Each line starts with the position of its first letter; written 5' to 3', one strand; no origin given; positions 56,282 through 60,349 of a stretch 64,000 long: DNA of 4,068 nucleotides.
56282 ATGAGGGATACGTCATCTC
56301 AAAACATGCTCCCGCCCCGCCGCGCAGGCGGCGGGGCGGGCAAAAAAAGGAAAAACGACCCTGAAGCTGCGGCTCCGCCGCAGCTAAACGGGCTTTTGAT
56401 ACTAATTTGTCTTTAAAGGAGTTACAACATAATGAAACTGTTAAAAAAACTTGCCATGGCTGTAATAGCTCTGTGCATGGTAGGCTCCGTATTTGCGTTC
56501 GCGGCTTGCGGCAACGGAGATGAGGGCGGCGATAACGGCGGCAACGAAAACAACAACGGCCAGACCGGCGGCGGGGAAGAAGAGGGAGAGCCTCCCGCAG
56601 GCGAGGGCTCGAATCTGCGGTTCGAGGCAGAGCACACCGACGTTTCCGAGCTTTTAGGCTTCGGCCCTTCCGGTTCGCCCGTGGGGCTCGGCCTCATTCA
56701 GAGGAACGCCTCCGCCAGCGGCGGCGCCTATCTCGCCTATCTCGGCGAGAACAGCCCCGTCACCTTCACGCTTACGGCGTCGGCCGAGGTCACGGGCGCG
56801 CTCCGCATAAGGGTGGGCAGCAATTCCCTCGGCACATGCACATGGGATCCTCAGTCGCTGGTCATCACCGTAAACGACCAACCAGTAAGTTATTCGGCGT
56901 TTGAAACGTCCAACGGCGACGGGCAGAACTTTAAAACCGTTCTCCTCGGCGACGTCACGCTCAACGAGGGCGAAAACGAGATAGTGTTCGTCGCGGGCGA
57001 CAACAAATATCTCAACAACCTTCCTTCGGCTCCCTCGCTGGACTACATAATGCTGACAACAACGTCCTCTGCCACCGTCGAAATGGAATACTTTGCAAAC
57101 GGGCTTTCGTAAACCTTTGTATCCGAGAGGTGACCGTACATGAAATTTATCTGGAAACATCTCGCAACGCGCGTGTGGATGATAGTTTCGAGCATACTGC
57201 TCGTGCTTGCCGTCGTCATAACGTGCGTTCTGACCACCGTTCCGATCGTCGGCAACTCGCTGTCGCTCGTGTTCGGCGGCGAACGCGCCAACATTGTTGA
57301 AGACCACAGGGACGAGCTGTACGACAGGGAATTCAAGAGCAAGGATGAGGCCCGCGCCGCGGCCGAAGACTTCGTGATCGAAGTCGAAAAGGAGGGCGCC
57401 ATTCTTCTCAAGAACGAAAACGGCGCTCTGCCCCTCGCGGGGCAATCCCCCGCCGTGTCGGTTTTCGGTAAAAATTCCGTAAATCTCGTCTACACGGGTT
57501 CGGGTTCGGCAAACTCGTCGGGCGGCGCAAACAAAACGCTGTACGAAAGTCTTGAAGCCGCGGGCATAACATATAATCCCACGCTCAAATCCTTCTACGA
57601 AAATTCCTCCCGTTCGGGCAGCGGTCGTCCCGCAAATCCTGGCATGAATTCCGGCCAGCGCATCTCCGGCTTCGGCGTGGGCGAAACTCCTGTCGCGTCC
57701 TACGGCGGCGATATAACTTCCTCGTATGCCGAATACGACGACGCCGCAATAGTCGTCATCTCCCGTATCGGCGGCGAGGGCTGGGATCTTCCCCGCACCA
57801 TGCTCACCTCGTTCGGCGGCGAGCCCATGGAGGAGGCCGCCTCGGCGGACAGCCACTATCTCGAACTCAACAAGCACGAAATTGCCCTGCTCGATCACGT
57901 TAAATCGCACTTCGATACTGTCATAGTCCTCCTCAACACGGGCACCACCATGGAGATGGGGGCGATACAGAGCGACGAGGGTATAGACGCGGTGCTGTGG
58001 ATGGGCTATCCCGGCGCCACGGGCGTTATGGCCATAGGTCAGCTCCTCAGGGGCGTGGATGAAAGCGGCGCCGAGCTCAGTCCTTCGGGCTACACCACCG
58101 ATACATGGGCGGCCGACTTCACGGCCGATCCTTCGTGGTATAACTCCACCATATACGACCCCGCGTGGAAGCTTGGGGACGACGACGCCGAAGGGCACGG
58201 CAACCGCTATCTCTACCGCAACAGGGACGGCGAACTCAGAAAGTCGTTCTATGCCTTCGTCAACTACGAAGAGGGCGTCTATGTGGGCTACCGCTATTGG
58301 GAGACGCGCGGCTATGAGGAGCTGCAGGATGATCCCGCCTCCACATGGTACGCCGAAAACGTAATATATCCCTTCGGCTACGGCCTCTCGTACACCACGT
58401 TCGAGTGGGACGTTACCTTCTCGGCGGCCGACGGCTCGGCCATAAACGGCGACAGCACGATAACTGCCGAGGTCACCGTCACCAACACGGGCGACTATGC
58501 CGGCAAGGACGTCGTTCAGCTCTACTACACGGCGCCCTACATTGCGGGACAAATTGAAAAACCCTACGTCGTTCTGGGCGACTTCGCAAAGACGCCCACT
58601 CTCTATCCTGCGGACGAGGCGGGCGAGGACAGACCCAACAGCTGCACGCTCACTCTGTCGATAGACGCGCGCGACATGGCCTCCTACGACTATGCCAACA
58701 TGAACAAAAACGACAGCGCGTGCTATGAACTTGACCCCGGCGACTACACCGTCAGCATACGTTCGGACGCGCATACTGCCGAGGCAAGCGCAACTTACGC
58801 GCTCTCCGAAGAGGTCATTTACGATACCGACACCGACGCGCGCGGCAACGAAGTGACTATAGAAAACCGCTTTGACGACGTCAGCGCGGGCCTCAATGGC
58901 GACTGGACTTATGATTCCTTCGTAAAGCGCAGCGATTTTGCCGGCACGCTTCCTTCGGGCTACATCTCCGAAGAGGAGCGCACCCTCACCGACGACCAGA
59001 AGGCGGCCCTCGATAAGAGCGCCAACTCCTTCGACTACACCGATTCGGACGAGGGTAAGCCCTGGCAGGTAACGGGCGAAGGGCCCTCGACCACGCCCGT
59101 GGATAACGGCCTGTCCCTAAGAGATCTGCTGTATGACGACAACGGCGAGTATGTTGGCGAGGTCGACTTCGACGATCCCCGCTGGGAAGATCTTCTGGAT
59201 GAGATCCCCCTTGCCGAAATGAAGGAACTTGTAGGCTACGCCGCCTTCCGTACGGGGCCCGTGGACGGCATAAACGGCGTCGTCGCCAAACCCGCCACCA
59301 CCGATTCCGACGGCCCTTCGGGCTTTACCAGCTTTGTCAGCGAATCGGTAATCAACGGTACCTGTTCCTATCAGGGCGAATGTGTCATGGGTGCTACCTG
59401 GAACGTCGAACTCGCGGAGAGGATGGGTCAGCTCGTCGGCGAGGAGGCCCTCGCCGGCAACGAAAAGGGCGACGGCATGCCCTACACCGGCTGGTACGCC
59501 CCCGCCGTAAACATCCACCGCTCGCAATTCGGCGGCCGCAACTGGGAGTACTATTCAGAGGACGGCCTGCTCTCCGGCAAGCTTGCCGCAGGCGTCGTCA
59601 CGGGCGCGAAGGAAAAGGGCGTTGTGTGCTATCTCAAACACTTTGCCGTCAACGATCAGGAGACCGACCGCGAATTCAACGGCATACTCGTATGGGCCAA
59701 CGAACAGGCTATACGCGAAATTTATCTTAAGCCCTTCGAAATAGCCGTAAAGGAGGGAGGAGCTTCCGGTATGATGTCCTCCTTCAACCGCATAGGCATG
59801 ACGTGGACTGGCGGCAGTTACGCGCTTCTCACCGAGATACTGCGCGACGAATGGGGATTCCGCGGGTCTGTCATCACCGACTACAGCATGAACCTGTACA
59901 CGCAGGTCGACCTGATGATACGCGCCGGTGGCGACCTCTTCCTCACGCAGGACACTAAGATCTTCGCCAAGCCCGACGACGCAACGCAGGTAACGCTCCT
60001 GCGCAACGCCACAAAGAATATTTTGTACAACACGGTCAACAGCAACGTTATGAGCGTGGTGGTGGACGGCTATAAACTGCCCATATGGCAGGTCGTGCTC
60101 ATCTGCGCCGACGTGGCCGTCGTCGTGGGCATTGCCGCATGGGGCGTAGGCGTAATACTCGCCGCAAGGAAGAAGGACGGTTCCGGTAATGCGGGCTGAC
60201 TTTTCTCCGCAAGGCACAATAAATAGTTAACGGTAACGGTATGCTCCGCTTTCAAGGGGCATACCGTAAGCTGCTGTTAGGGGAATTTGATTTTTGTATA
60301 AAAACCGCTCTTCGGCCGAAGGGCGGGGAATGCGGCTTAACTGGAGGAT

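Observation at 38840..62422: Duplicated five-gene module: secreted GH3 + CBM-like lipoprotein + doubly anchored GH3, governed by a LytTR/AgrC-like two-component system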

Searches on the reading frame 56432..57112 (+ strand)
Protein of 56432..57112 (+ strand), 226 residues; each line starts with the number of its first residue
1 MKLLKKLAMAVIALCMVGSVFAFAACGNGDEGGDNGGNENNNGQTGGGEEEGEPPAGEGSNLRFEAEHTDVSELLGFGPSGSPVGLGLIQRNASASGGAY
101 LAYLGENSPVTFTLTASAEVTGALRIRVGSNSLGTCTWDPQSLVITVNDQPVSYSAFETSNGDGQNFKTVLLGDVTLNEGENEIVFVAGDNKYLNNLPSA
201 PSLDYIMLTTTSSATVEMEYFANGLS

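Call 4: search_protein_families(library=pfam, proteins=[window:56432-57112:+], max_evalue=0.01)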
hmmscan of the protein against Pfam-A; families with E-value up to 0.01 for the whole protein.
window:56432-57112:+ (226 aa): 0 families

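Call 7: search_protein_families(library=ncbifam, proteins=[window:56432-57112:+], max_evalue=0.1)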
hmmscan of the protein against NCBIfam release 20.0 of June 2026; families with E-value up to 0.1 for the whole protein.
window:56432-57112:+ (226 aa): 1 family
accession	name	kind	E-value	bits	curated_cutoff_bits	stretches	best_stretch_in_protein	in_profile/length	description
NF045774.1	cytochro_C551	exception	0.039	13.9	118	1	13-42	6-35/110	cytochrome c551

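Call 42: find_homologous_proteins(query=window:56432-57112:+, max_evalue=0.001)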
Query window:56432-57112:+ (226 aa): 27 proteins with E <= 0.001 among 466 candidates.
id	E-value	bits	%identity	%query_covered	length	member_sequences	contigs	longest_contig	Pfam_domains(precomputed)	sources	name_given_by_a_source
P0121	2.4e-140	483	99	100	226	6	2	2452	-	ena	-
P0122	1.0e-116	406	83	100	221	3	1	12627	-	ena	-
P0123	1.1e-51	194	48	96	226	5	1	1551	-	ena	-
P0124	2.1e-49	186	47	94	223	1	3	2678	-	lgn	-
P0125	4.6e-49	185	48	96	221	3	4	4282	-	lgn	-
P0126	6.3e-49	185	47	96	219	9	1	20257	-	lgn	-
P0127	1.9e-46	177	53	68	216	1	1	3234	-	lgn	-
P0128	2.1e-44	170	52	75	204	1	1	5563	-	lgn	-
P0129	5.1e-43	165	50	74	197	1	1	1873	-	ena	-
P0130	1.1e-42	164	45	95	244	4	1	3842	-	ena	-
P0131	1.4e-42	164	52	74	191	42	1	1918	-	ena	-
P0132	2.8e-41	160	50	75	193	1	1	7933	-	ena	-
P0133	2.9e-41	160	51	73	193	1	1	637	-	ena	-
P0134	3.2e-41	159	50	75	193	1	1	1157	-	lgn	-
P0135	5.0e-41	159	52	73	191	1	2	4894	-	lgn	-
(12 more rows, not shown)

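Call 45: find_encoding_contigs(protein=P0122, flank=10000, max_places=3)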
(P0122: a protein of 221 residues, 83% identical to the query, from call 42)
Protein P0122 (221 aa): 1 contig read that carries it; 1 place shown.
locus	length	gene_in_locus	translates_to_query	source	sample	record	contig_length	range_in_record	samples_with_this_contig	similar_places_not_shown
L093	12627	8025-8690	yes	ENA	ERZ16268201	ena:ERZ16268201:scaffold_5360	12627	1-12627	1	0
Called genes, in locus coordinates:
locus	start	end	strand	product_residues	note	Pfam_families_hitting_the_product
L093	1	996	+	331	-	?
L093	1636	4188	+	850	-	PF00690:Cation_ATPase_N, PF00122:E1-E2_ATPase, PF00702:Hydrolase, PF13246:Cation_ATPase, PF00689:Cation_ATPase_C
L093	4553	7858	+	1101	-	PF01915:Glyco_hydro_3_C, PF14310:Fn3-like, PF00933:Glyco_hydro_3, PF05345:He_PIG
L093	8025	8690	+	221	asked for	-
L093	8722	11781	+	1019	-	PF01915:Glyco_hydro_3_C, PF00933:Glyco_hydro_3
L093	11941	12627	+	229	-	?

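Call 46: find_encoding_contigs(protein=P0126, flank=10000, max_places=3)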
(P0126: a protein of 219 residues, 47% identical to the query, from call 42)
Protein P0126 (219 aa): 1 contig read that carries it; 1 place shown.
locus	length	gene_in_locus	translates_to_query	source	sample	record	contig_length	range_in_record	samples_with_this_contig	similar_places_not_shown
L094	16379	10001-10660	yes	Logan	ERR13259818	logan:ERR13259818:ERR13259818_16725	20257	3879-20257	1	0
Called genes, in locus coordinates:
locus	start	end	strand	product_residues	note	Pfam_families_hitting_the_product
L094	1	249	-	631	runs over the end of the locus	PF19864:Radical_SAM_N2, PF04055:Radical_SAM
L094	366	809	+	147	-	PF02556:SecB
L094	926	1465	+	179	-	PF00156:Pribosyltran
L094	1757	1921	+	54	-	PF00471:Ribosomal_L33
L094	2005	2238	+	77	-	PF00584:SecE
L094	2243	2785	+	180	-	PF02357:NusG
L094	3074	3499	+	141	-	PF03946:Ribosomal_L11_N, PF00298:Ribosomal_L11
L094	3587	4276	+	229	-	PF00687:Ribosomal_L1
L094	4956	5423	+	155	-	-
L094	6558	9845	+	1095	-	PF01915:Glyco_hydro_3_C, PF14310:Fn3-like, PF00933:Glyco_hydro_3, PF05345:He_PIG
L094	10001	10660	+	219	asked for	-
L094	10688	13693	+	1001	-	PF01915:Glyco_hydro_3_C, PF00933:Glyco_hydro_3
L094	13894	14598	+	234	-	PF00072:Response_reg, PF04397:LytTR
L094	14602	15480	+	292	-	-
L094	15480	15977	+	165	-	PF02518:HATPase_c (weak), PF14501:HATPase_c_5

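Call 51: predict_structure(alignment_id=A4)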
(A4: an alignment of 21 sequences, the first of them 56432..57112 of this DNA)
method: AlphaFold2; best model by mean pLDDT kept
length: 226 residues; sequences in the alignment: 21
mean_pLDDT: 70.9   pTM: 0.65
mean pLDDT of the five models: 70.9, 70.5, 68.7, 68.3, 66.3
residues with pLDDT >= 90: 59; 70-90: 72; 50-70: 51; < 50: 44
segments of 3 or more residues with pLDDT < 50: 16-51, 222-226
pLDDT, mean of each block of 10 residues (from residue 1): 54 49 34 31 31 61 82 66 63 82 80 94 91 78 93 90 72 95 89 68 90 86 43
secondary structure, 60 per line:
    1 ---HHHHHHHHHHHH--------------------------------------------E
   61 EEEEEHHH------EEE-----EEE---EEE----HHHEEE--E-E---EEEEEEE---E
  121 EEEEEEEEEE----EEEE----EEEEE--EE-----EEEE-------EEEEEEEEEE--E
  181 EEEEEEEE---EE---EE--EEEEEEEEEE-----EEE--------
elements in order: H4-15 E60-65 E75-77 E83-85 E89-91 E99-101 E110-116 E120-130 E135-138 E143-147 E157-160 E168-177 E180-188 E201-210 E216-218

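Call 55: fold_search(model_id=the predicted structure, library=pdb)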
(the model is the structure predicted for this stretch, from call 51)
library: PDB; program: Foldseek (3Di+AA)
matches with E <= 10: 1706; with E <= 0.001: 70
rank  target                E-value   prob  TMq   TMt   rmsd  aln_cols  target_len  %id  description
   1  7ehg_C                1.5e-07  1.00  0.46  0.73   3.7       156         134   22  Crystal Structure of MiXBM (released 2022-03-30)
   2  7ehg_E                2.5e-07  1.00  0.46  0.72   3.7       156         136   22  Crystal Structure of MiXBM (released 2022-03-30)
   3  7ehg_F                3.2e-07  1.00  0.46  0.72   3.7       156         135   22  Crystal Structure of MiXBM (released 2022-03-30)
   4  3zm8_A                6.2e-07  1.00  0.46  0.25   3.6       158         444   18  Crystal structure of Podospora anserina GH26-CBM35 beta-(1,4)- mannanase (released 2013-04-17)
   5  7ehg_B                6.2e-07  1.00  0.47  0.75   3.6       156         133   24  Crystal Structure of MiXBM (released 2022-03-30)
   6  7ehg_A                6.8e-07  1.00  0.47  0.74   3.6       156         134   24  Crystal Structure of MiXBM (released 2022-03-30)
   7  2w1w_B                8.9e-07  1.00  0.45  0.71   3.9       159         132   18  Native structure of a family 35 carbohydrate binding module from Clostridium thermocellum (released 2009-01-20)
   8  2w47_A                1.9e-06  1.00  0.42  0.66   4.1       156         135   18  Clostridium thermocellum CBM35 in complex with delta-4,5- anhydrogalacturonic acid (released 2009-01-27)
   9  7ehg_G                2.1e-06  1.00  0.45  0.71   3.9       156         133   24  Crystal Structure of MiXBM (released 2022-03-30)
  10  2w46_A                2.1e-06  1.00  0.45  0.69   4.5       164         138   15  CBM35 from Cellvibrio japonicus Abf62 (released 2009-01-27)
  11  3wnp_A                3.4e-06  1.00  0.45  0.16   4.2       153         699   19  D308A, F268V, D469Y, A513V, and Y515S quintuple mutant of Bacillus circulans T-3040 cycloisomaltooligosaccharide gluca (released 2014-02-05)
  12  2w3j                  3.8e-06  1.00  0.48  0.75   3.1       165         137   17  Structure of a family 35 carbohydrate binding module from an environmental isolate (released 2009-01-20)
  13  2vzp_B                4.4e-06  1.00  0.45  0.74   3.2       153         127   22  Atomic Resolution Structure of the C-terminal CBM35 from Amycolatopsis orientalis exo-chitosanase CsxA (released 2009-01-13)
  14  2vzp_A                4.4e-06  1.00  0.45  0.75   3.4       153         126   22  Atomic Resolution Structure of the C-terminal CBM35 from Amycolatopsis orientalis exo-chitosanase CsxA (released 2009-01-13)
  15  3wnk                  5.5e-06  1.00  0.45  0.16   4.4       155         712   19  Crystal Structure of Bacillus circulans T-3040 cycloisomaltooligosaccharide glucanotransferase (released 2014-02-05)
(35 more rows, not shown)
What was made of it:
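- On CBM35/CBM6 carbohydrate-binding modules (LP2): Call 55: top 50 matches are mainly CBM35, CBM6 and CBM36 modules.
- Lipoprotein: LP2 has a CBM35-like fold (call 55).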

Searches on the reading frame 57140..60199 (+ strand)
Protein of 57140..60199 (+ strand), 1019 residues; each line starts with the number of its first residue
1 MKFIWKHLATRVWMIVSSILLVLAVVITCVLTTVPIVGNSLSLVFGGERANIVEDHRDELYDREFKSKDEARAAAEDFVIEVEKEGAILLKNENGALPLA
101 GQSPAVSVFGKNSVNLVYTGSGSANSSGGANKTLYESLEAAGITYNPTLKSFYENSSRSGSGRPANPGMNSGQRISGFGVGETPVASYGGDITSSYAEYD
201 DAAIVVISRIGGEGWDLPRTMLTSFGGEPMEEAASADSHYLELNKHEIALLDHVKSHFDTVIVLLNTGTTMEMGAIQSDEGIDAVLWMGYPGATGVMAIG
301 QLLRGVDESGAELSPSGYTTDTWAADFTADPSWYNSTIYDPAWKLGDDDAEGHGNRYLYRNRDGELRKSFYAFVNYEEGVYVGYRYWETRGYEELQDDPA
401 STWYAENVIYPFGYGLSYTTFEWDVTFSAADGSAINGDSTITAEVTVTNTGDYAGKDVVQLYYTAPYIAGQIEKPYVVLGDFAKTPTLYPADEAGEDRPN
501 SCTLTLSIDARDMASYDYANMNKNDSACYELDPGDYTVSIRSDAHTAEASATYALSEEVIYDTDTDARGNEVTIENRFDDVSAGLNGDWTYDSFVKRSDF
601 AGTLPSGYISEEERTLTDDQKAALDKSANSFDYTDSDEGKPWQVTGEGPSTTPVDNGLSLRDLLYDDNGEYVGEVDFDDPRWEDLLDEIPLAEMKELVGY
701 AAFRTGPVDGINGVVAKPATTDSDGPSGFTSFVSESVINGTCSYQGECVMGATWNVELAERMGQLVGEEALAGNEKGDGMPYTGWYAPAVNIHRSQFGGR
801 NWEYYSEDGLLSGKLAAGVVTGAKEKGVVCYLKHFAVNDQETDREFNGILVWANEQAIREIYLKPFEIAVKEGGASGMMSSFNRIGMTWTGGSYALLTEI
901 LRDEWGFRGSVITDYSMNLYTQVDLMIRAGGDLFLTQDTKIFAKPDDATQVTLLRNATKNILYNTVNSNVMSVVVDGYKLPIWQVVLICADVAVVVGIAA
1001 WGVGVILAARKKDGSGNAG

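Call 4: search_protein_families(library=pfam, proteins=[window:57140-60199:+], max_evalue=0.01)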
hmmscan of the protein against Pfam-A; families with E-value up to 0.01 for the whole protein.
window:57140-60199:+ (1019 aa): 3 families
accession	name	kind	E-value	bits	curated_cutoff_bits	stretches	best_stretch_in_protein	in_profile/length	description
PF00933.27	Glyco_hydro_3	-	4.6e-25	89.1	27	1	747-918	88-256/316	Glycosyl hydrolase family 3 N terminal domain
PF01915.27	Glyco_hydro_3_C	-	4.1e-24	86.1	31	1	88-384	2-200/200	Glycosyl hydrolase family 3 C-terminal domain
PF14310.12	Fn3-like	-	5.3e-05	23.7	25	1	457-543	1-70/71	Fibronectin type III-like domain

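Call 7: search_protein_families(library=ncbifam, proteins=[window:57140-60199:+], max_evalue=0.1)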
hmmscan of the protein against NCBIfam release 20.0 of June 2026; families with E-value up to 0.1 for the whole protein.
window:57140-60199:+ (1019 aa): 8 families
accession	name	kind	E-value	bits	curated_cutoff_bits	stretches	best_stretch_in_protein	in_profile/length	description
NF041610.1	alph_arabinopyran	equivalog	1.1e-64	218.9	1300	4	737-917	55-225/738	exo-alpha-(1->6)-L-arabinopyranosidase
NF052330.1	BetGlucosiCelf0468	equivalog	4.1e-57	194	1300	3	691-933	8-239/817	beta-d-glucosidase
NF052329.1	XyloArabinsidase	equivalog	9.5e-41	139.7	1050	2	748-916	115-275/750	beta-xylosidase/alpha-l-arabinosidase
NF041776.1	xylosidase_Xyl3A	equivalog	1.5e-34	119.1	1250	2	749-914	72-250/846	xylan 1,4-beta-xylosidase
NF011678.0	PRK15098.1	equivalog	1.8e-33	116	666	2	749-915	125-288/765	beta-glucosidase BglX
NF041579.1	betaxyl_Flavo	equivalog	2.1e-27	95.7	1350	2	738-915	79-257/716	beta-xylosidase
NF052331.1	Bet13-16Glucosase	equivalog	1.9e-26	92.5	1330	3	736-915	88-264/750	exo-beta-d-1,3/1,6-glucosidase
NF003740.0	PRK05337.1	equivalog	0.03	13.5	207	1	812-917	145-254/340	beta-N-acetylhexosaminidase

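Call 79: find_related_loci(query=A7, collection=metagenome_contigs, flank=10000)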
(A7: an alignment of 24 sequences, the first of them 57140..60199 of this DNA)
Query A7 (1019 aa) in metagenome_contigs; peptide patterns used: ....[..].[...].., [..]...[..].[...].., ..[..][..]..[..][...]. (x = any residue, [..] = any of these).
600 stretches matched a pattern (row limit reached: there are more); 585 encode a relative of the query (tblastn E <= 1e-3); the best 80 are kept; 80 distinct loci.
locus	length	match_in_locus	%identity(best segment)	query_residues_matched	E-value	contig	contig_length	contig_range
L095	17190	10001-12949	43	9-1013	0e+0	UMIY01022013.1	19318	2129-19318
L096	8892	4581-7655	43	1-1019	0e+0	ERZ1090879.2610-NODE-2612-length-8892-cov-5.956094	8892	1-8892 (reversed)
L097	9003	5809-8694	41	6-1015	0e+0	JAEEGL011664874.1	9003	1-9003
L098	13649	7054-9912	39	21-1011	0e+0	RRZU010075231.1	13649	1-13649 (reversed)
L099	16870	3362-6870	39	59-1013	2e-178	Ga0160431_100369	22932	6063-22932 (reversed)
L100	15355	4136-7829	36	9-1012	6e-163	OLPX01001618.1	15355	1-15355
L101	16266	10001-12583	39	67-999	1e-159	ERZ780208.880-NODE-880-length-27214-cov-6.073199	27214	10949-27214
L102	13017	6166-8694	36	82-1012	3e-150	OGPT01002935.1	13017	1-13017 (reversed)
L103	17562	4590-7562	38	1-1000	3e-179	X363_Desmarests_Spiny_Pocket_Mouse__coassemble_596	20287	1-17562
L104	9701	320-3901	35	18-1012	4e-147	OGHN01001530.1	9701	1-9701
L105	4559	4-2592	37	81-1011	5e-150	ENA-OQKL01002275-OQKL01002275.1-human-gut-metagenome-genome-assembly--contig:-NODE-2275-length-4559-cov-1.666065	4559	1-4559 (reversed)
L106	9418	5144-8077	35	11-1012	7e-145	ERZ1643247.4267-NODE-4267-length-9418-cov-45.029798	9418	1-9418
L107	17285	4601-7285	36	67-968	1e-143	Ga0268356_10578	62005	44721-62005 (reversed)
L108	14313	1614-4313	36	17-1010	8e-143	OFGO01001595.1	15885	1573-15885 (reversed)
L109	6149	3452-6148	35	14-948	5e-143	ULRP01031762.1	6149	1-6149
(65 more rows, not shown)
